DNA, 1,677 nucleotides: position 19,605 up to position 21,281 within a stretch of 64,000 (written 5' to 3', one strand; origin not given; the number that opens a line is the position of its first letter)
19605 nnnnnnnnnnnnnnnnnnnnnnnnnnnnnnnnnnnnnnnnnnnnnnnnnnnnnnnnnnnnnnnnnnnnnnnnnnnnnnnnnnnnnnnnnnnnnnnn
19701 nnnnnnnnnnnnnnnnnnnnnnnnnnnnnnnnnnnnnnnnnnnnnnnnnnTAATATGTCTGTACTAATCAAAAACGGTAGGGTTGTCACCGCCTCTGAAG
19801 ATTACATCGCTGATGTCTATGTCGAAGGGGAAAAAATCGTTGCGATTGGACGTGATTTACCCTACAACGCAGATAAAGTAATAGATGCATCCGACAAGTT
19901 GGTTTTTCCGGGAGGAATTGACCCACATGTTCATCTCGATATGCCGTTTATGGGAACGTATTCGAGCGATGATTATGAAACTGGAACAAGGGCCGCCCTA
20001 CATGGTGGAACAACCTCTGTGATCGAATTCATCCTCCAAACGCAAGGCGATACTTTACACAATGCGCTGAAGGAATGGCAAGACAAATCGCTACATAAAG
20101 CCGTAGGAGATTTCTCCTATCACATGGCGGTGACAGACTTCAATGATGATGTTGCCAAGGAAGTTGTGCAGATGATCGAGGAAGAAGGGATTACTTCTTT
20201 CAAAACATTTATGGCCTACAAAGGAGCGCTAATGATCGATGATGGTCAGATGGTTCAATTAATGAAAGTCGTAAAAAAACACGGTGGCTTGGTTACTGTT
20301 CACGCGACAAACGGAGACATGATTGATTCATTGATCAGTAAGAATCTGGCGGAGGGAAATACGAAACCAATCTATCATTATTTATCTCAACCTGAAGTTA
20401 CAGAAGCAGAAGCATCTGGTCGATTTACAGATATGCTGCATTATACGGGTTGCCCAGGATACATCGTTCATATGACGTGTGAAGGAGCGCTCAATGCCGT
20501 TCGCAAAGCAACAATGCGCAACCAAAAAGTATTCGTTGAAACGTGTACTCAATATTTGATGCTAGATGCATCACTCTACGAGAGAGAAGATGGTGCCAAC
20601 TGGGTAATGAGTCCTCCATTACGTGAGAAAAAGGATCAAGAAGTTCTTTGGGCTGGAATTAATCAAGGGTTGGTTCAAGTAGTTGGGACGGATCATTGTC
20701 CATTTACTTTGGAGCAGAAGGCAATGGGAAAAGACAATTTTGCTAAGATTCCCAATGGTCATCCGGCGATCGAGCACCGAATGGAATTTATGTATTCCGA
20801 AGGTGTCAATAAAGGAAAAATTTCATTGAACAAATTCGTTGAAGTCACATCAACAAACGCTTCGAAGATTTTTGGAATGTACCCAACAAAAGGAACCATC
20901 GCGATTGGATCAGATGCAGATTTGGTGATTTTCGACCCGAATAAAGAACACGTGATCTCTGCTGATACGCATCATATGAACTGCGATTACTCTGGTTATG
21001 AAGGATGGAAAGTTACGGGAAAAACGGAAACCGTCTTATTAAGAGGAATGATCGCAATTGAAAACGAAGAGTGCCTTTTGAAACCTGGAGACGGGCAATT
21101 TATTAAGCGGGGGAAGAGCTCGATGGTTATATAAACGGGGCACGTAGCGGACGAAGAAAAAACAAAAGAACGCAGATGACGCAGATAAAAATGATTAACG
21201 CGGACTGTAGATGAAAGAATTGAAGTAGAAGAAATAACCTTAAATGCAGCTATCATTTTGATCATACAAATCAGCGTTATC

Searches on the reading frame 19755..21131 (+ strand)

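Call 49: search_protein_families(library=pfam, proteins=[window:19755-21131:+], max_evalue=0.00001)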
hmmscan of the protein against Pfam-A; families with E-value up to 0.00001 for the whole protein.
window:19755-21131:+ (459 aa): 2 families
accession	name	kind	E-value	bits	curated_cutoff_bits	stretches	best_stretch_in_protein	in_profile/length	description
PF01979.26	Amidohydro_1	-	8.6e-29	101.3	25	1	49-431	1-342/345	Amidohydrolase family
PF07969.17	Amidohydro_3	-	1.4e-14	54.9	29.7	0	354-408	405-459/472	Amidohydrolase family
